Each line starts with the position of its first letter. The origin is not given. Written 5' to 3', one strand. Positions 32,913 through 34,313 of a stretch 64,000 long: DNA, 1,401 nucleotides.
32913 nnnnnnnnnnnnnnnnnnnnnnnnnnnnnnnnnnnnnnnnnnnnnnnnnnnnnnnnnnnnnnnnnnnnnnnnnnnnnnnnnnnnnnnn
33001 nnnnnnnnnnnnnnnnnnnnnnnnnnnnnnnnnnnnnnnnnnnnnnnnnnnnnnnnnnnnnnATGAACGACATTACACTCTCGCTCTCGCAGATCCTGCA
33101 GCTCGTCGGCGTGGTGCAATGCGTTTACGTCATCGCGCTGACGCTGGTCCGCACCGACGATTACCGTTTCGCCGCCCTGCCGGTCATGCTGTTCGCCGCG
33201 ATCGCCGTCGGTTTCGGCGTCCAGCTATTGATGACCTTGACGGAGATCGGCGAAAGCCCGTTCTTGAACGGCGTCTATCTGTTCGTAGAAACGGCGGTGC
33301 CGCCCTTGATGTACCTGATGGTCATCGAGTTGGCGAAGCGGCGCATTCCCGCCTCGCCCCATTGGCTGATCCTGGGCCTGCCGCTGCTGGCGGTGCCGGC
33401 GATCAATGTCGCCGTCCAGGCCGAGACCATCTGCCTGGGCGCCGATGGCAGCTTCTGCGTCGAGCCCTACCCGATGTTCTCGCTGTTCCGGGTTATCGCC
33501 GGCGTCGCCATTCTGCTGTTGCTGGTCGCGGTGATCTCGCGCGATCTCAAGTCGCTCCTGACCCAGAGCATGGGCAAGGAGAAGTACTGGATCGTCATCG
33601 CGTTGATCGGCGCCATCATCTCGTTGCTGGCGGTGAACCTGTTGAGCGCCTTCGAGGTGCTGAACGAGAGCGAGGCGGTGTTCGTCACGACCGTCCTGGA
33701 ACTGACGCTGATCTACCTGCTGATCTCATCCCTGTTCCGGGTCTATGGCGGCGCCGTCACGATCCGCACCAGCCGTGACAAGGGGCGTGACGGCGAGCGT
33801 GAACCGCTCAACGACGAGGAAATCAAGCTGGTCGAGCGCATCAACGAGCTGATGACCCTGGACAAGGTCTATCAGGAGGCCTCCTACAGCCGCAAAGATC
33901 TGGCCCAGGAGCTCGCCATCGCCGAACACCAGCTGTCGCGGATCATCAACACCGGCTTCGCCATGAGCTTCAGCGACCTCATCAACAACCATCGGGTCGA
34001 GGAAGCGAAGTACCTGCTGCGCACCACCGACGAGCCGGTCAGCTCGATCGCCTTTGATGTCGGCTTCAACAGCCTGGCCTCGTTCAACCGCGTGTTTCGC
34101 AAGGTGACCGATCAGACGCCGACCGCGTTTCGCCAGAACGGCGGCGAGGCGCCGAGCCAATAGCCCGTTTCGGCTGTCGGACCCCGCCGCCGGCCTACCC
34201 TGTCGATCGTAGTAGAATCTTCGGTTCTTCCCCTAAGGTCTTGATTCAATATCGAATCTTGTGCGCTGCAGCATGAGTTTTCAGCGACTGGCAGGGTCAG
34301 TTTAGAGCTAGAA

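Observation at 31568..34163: Translationally coupled triad (ABC-2-like permease, secreted helical protein, membrane-integrated AraC regulator) embedded in the type IV pilus cluster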

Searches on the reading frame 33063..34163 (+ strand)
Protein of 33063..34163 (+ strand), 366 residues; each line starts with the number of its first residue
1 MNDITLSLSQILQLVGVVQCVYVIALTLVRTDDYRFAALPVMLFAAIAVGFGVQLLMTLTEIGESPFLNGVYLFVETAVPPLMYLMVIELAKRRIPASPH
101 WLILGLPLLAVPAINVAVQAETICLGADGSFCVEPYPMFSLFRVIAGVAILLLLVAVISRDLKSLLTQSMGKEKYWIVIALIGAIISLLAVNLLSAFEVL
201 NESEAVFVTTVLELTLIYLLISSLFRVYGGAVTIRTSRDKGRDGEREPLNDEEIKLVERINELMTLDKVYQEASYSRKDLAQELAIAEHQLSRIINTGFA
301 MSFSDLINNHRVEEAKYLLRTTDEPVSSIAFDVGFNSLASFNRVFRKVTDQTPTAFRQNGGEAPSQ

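Call 5: search_protein_families(library=pfam, proteins=[window:33063-34163:+], max_evalue=0.01)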
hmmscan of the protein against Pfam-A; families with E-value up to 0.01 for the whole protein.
window:33063-34163:+ (366 aa): 2 families
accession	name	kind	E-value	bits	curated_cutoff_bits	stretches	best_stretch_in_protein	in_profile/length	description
PF12833.13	HTH_18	-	1.9e-21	76.5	33.6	1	280-358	1-79/80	Helix-turn-helix domain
PF00165.29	HTH_AraC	-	6.9e-09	36.1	26.6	1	319-358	1-42/42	Bacterial regulatory helix-turn-helix proteins, AraC family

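Call 6: search_protein_families(library=ncbifam, proteins=[window:33063-34163:+], max_evalue=0.01)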
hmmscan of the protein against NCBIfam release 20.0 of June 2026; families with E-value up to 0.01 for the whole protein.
window:33063-34163:+ (366 aa): 31 families (the best 25 are shown)
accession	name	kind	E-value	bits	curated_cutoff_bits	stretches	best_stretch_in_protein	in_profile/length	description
NF047455.1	TF_Staph_AryK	equivalog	5.3e-14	51.4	850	1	266-359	166-258/759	transcriptional regulator AryK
TIGR02297.1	HpaA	equivalog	9.3e-14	51.3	274.65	1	235-359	166-287/287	4-hydroxyphenylacetate catabolism regulatory protein HpaA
NF007584.0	PRK10219.1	equivalog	1.4e-11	44.7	174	1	276-358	23-105/107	superoxide response transcriptional regulator SoxS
NF007860.0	PRK10572.1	equivalog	1.5e-11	43.7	208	1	258-359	183-284/292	arabinose operon transcriptional regulator AraC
TIGR04094.1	adjacent_YSIRK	equivalog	2.5e-11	43.2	200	1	277-357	304-383/383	YSIRK-targeted surface antigen transcriptional regulator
NF047788.1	TransRegPocR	equivalog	6.1e-11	42.1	500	1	276-359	207-290/296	transcriptional regulator PocR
NF049968.1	QhpR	equivalog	9e-11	41.4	250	1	255-357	185-284/284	AraC-like transcriptional regulator QhpR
NF006902.0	PRK09393.1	equivalog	3.9e-10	39.4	425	1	257-359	219-321/327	transcriptional regulator FtrA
NF007633.0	PRK10296.1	equivalog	1e-08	35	264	1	265-359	177-274/280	transcriptional regulator ChbR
NF052534.1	RzbtTranRegRhrA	equivalog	1.2e-08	34.5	500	1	265-358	215-309/312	rhizobactin biosynthesis transcriptional regulator RhrA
NF010026.0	PRK13501.1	equivalog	1.5e-08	34.2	363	1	273-359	191-277/290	HTH-type transcriptional activator RhaR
NF010028.0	PRK13503.1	equivalog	3.5e-08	33.2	288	1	257-359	170-272/278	HTH-type transcriptional activator RhaS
NF007243.0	PRK09685.1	equivalog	4e-08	33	199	1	258-359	201-301/303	transcriptional regulator FeaR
NF050186.1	TransRegGliRPseudo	equivalog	5.2e-08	32.6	570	1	265-359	243-336/338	AraC family transcriptional regulator GliR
NF012144.2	ramA_TF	equivalog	4.6e-07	30.3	180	1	278-359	25-106/108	RamA family antibiotic efflux transcriptional regulator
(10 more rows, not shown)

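Call 7: find_encoding_contigs(protein=window:33063-34163:+, flank=10000, max_places=6)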
Protein window:33063-34163:+ (366 aa): no gene with exactly this product is on record in the collection.

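Call 8: find_homologous_proteins(query=window:33063-34163:+)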
Query window:33063-34163:+ (366 aa): 279 proteins with E <= 0.001 among 8000 candidates; the best 120 are listed.
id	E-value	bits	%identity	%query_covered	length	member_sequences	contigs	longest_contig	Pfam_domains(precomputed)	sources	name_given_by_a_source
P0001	6.0e-225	764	98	100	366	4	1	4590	PF12833.14,PF00165.30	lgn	-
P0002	5.9e-210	714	89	100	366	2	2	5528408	PF12833.14,PF00165.30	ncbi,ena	-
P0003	2.6e-192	656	83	100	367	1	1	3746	PF12833.14,PF00165.30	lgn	-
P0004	3.3e-181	620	78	100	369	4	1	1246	PF12833.14,PF00165.30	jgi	jgi:AraC-like DNA-binding protein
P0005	1.7e-176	604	77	98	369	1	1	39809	PF12833.14,PF00165.30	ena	-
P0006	1.8e-175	601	76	100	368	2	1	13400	PF12833.14,PF00165.30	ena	-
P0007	2.6e-175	600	76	100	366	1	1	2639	PF12833.14,PF00165.30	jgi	jgi:AraC-like DNA-binding protein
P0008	8.1e-174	595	76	99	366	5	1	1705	PF12833.14,PF00165.30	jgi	jgi:AraC-like DNA-binding protein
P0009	4.9e-170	583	75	99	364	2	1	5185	PF12833.14,PF00165.30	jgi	-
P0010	9.2e-170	582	73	99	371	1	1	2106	PF12833.14,PF00165.30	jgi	-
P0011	9.1e-148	510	64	99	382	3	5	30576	PF12833.14,PF00165.30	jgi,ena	jgi:AraC-like DNA-binding protein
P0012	2.1e-147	509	65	99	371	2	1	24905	PF12833.14,PF00165.30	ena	-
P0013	6.3e-143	494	65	98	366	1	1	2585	PF12833.14,PF00165.30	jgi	-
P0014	1.9e-142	492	63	98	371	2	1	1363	PF12833.14,PF00165.30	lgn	-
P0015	1.3e-141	490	63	98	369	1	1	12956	PF12833.14,PF00165.30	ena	-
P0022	1.7e-71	259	42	89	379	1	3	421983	PF12833.14,PF00165.30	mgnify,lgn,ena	mgnify:CR=1 FL=1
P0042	1.6e-62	230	37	96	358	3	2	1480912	PF12833.14,PF00165.30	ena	-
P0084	1.1e-51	194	35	98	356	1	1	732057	PF12833.14,PF00165.30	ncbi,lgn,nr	ncbi:MAG: hypothetical protein DHS20C02_02950 [Micavibrio sp.]|nr:MAG: hypothetical protein DHS20C02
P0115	4.2e-48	182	32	99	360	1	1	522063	PF12833.14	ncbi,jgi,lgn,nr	ncbi:MAG: bacterial regulatory helix-turn-helix s, AraC family protein [Rickettsiales bacterium]|jgi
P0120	3.3e-47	179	32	99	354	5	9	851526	PF12833.14,PF00165.30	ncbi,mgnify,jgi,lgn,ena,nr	ncbi:MAG: helix-turn-helix transcriptional regulator [Alphaproteobacteria bacterium]|mgnify:CR=1 FL=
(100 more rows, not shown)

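Call 9: find_encoding_contigs(protein=P0002, flank=10000, max_places=2)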
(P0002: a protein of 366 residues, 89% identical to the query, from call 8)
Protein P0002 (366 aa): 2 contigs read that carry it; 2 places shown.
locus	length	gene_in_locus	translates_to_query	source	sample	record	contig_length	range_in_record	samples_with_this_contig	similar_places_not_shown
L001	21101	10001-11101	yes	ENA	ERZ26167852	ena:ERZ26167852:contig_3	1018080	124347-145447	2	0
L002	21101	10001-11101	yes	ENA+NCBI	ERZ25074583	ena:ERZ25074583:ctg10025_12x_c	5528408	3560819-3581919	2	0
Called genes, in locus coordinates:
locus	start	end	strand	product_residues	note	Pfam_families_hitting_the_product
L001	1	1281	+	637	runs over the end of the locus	PF13380:CoA_binding_2, PF13607:Succ_CoA_lig, PF13549:ATP-grasp_5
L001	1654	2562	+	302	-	PF01963:TraB_PrgY_gumN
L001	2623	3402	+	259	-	PF07366:SnoaL (faint), PF12680:SnoaL_2 (weak)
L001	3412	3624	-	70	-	-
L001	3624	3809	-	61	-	-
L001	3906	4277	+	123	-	PF25213:HVO_A0261_N (weak), PF12840:HTH_20, PF01022:HTH_5, PF01047:MarR (weak), PF12802:MarR_2, PF13412:HTH_24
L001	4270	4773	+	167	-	PF08327:AHSA1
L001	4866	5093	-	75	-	-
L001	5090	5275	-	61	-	-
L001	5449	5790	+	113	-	PF12973:Cupin_7, PF07883:Cupin_2 (weak)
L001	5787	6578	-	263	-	PF06750:A24_N_bact, PF01478:Peptidase_A24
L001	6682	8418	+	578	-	PF00263:Secretin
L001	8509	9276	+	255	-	-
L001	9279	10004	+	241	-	-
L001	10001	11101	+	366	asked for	PF12833:HTH_18, PF00165:HTH_AraC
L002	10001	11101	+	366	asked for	PF12833:HTH_18, PF00165:HTH_AraC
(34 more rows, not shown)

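Call 10: find_encoding_contigs(protein=P0022, flank=10000, max_places=2)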
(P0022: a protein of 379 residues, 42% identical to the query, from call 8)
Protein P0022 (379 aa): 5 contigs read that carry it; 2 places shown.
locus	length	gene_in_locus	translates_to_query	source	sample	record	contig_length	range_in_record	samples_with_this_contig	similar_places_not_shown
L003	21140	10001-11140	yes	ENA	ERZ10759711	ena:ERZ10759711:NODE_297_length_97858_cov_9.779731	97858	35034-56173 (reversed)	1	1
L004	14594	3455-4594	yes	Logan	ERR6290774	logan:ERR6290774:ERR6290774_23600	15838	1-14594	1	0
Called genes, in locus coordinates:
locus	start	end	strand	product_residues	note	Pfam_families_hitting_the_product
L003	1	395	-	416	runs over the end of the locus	PF07690:MFS_1, PF00083:Sugar_tr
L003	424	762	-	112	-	PF28289:BV97_02767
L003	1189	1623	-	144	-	PF05198:IF3_N, PF00707:IF3_C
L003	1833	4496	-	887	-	PF12696:TraG-D_C (weak)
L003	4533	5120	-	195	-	-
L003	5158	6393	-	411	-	PF23127:DotM_C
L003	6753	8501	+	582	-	PF00263:Secretin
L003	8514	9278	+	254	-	-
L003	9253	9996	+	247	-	-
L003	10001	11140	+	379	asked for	PF12833:HTH_18, PF00165:HTH_AraC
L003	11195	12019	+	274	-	PF00290:Trp_syntA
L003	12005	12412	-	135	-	PF01479:S4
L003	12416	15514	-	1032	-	PF22527:DEXQc_Suv3, PF00271:Helicase_C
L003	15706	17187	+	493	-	-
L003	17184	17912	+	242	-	PF00106:adh_short, PF13561:adh_short_C2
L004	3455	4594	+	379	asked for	PF12833:HTH_18, PF00165:HTH_AraC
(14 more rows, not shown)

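Call 11: find_encoding_contigs(protein=P0084, flank=10000, max_places=2)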
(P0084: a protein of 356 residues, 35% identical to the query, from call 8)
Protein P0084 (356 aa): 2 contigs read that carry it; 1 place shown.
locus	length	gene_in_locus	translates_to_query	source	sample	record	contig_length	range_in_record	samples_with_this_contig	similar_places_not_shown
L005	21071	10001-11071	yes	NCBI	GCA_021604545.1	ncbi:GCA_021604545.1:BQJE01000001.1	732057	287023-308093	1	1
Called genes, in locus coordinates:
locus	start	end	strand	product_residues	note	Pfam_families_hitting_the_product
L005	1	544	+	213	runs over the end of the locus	-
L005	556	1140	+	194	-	-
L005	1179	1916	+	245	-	PF00005:ABC_tran, PF13304:AAA_21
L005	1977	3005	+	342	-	PF13429:TPR_15 (faint), PF04733:Coatomer_E (faint), PF07719:TPR_2 (faint), PF13174:TPR_6 (faint), PF13176:TPR_7 (faint), PF13432:TPR_16, PF14559:TPR_19 (weak), PF13432:TPR_16 (weak), +6 more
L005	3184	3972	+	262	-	PF06750:A24_N_bact, PF01478:Peptidase_A24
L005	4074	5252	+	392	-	PF00437:T2SSE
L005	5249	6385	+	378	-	PF00437:T2SSE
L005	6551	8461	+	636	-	PF00263:Secretin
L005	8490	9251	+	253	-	-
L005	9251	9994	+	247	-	-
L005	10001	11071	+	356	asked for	PF12833:HTH_18, PF00165:HTH_AraC (weak)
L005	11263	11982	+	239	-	PF07963:N_methyl (weak)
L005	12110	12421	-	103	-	PF01541:GIY-YIG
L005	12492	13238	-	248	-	PF01145:Band_7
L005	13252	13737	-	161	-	PF01957:NfeD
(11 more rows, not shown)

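Call 13: find_encoding_contigs(protein=P0042, flank=10000, max_places=1)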
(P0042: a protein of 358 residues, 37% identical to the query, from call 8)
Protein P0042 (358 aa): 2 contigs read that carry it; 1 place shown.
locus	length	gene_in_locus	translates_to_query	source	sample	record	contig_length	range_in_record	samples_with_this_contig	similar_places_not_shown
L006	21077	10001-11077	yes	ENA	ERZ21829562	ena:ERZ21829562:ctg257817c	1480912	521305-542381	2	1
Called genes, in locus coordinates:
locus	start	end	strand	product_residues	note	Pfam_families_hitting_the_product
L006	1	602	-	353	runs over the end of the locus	PF13551:HTH_29, PF13565:HTH_32, PF13592:HTH_33, PF13358:DDE_3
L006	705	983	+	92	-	-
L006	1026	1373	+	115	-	PF04993:TfoX_N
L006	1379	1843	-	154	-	PF00583:Acetyltransf_1, PF13673:Acetyltransf_10, PF13508:Acetyltransf_7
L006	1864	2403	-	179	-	-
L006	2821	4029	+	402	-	-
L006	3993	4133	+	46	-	-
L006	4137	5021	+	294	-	PF13401:AAA_22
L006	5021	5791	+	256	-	PF06750:A24_N_bact, PF01478:Peptidase_A24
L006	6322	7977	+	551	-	PF00263:Secretin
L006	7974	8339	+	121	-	PF00263:Secretin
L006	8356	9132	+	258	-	-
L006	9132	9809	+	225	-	-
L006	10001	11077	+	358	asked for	PF12833:HTH_18, PF00165:HTH_AraC (weak)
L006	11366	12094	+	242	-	PF07963:N_methyl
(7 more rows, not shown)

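Call 14: find_encoding_contigs(protein=P0115, flank=10000, max_places=1)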
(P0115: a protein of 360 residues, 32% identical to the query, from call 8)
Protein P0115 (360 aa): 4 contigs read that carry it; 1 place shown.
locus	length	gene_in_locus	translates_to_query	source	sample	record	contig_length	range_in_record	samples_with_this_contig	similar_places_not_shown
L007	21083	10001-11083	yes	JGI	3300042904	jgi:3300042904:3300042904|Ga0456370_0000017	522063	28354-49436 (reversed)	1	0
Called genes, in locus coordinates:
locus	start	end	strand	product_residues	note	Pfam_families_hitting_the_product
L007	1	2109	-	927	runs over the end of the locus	-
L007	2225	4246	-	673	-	PF00270:DEAD (faint), PF04851:ResIII, PF17757:UvrB_inter, PF27431:UvrB_3rd, PF00271:Helicase_C, PF12344:UvrB, PF02151:UVR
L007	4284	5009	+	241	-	PF02678:Pirin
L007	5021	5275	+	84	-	PF05768:Glrx-like (weak), PF00462:Glutaredoxin, PF13417:GST_N_3 (weak), PF13409:GST_N_2 (weak)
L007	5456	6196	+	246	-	PF01618:MotA_ExbB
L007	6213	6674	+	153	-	PF02472:ExbD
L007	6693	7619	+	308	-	-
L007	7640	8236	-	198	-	-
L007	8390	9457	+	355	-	PF01180:DHO_dh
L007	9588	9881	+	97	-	PF00830:Ribosomal_L28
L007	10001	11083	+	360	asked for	PF12833:HTH_18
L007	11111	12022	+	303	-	PF03167:UDG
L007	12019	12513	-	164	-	PF01451:LMWPc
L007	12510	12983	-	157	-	PF01641:SelR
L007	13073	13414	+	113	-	PF04342:DMT_6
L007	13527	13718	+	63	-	-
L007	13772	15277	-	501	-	PF20695:UbiD_N, PF01977:UbiD, PF20696:UbiD_C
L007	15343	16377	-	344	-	-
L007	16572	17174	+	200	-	-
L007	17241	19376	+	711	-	PF22745:Nlig-Ia, PF01653:DNA_ligase_aden, PF14520:HHH_5 (faint), PF03120:OB_DNA_ligase, PF03119:DNA_ligase_ZBD, PF12826:HHH_2, PF00533:BRCT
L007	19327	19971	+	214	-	-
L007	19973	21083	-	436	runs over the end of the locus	PF13167:GTP-bdg_N, PF16360:GTP-bdg_M, PF01926:MMR_HSR1, PF19275:HflX_C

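Call 15: find_encoding_contigs(protein=P0120, flank=10000, max_places=1)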
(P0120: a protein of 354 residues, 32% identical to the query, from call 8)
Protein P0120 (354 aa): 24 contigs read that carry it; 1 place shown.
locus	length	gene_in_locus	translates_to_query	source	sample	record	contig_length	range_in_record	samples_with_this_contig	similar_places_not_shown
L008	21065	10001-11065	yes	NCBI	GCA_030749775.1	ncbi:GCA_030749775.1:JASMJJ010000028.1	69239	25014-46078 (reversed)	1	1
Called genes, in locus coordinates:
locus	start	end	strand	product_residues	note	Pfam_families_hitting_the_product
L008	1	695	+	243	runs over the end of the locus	PF00005:ABC_tran, PF13304:AAA_21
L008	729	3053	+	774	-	PF14559:TPR_19 (faint), PF07719:TPR_2 (faint), PF13176:TPR_7 (faint), PF13181:TPR_8 (faint), PF13428:TPR_14 (faint), PF13432:TPR_16 (faint), PF23914:TPR_CcmH_CycH (faint), PF13424:TPR_12 (weak), +3 more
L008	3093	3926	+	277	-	PF06750:A24_N_bact, PF17178:MASE5 (weak), PF01478:Peptidase_A24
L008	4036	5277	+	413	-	PF00437:T2SSE, PF12775:AAA_7 (faint)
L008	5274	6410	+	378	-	PF00437:T2SSE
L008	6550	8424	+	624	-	PF00263:Secretin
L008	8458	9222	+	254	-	-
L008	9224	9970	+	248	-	-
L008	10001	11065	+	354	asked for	PF12833:HTH_18, PF00165:HTH_AraC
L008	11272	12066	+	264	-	PF07963:N_methyl (weak)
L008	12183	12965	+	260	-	PF07963:N_methyl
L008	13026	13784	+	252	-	PF07963:N_methyl (weak)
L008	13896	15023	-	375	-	PF00180:Iso_dh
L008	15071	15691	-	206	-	PF00694:Aconitase_C, PF27512:LeuD, PF27434:LeuD_C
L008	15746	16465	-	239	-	PF01966:HD (weak), PF13487:HD_5 (weak)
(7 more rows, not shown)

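Call 42: predict_structure(alignment_id=A2)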
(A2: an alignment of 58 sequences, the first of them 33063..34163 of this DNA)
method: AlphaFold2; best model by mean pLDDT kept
length: 366 residues; sequences in the alignment: 58
mean_pLDDT: 88.6   pTM: 0.64
mean pLDDT of the five models: 88.6, 88.5, 87.9, 86.1, 85.3
residues with pLDDT >= 90: 243; 70-90: 93; 50-70: 13; < 50: 17
segments of 3 or more residues with pLDDT < 50: 231-243
pLDDT, mean of each block of 10 residues (from residue 1): 76 96 91 87 96 91 85 94 94 92 94 87 81 83 93 94 86 89 94 92 91 93 73 45 64 96 94 95 96 94 96 96 96 96 96 92 53
secondary structure, 60 per line:
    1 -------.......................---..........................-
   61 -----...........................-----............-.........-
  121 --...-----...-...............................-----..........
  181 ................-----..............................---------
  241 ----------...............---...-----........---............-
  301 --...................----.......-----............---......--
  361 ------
elements in order: H8-30 H34-59 H66-92 H98-109 H111-119 E123-125 E131-133 H135-165 H171-196 H202-231 H251-265 H277-284 H288-299 H303-321 H326-332 H338-349 H353-358

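Call 90: fold_search(model_id=the predicted structure, library=pdb)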
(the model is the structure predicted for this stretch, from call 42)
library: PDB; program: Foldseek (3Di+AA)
matches with E <= 10: 785; with E <= 0.001: 4
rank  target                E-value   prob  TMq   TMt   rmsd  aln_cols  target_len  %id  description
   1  6swi                  3.4e-04  1.00  0.25  0.74   3.8        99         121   26  The C-terminal domain of AraT, a response regulator from Geobacillus stearothermophilus (released 2020-10-14)
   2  3lsg_A                3.7e-04  1.00  0.27  0.90   1.4       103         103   28  The crystal structure of the C-terminal domain of the two-component response regulator yesN from Fusobacterium nucleat (released 2010-02-23)
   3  3oou                  3.7e-04  1.00  0.26  0.88   1.4       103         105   27  The structure of a protein with unkown function from Listeria innocua (released 2010-09-22)
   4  3lsg_C                4.0e-04  1.00  0.26  0.88   1.6       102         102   28  The crystal structure of the C-terminal domain of the two-component response regulator yesN from Fusobacterium nucleat (released 2010-02-23)
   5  3oio                  1.7e-03  1.00  0.26  0.78   3.3       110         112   20  Crystal structure of transcriptional regulator (AraC-type DNA-binding domain-containing proteins) from Chromobacterium v (released 2010-09-08)
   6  3lsg_E                2.1e-03  1.00  0.25  0.89   2.0        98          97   28  The crystal structure of the C-terminal domain of the two-component response regulator yesN from Fusobacterium nucleat (released 2010-02-23)
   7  3lsg_D                3.2e-03  1.00  0.24  0.86   1.6        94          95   28  The crystal structure of the C-terminal domain of the two-component response regulator yesN from Fusobacterium nucleat (released 2010-02-23)
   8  3w6v_A                3.5e-03  1.00  0.27  0.84   2.9       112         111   21  Crystal structure of the DNA-binding domain of AdpA, the global transcriptional factor, in complex with a target DNA (released 2013-09-18)
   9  2k9s_MODEL_1_A        4.3e-03  1.00  0.25  0.75   3.5       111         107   23  Solution structure of dna binding domain of E. coli arac (released 2008-11-25)
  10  7r3w_A                5.3e-03  1.00  0.25  0.32   4.7       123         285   21  Crystal structure of the albicidin resistance protein STM3175 from Salmonella typhimurium (released 2022-09-28)
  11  3mkl_B                6.3e-03  1.00  0.23  0.72   1.9        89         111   22  Crystal structure of DNA-binding transcriptional dual regulator from Escherichia coli K-12 (released 2010-04-28)
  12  6z4v_AAA              9.1e-03  1.00  0.35  0.30  13.9       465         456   11  Crystal structure of the neurotensin receptor 1 (NTSR1-H4bmx) in complex with NTS8-13 (released 2021-02-10)
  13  7w5w_J                1.0e-02  1.00  0.24  0.72   3.4       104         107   28  Cryo-EM structure of SoxS-dependent transcription activation complex with micF promoter DNA (released 2022-10-26)
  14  7r3w_D                1.0e-02  1.00  0.25  0.31   5.3       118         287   21  Crystal structure of the albicidin resistance protein STM3175 from Salmonella typhimurium (released 2022-09-28)
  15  3mkl_A                1.3e-02  1.00  0.25  0.82   2.1        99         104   21  Crystal structure of DNA-binding transcriptional dual regulator from Escherichia coli K-12 (released 2010-04-28)
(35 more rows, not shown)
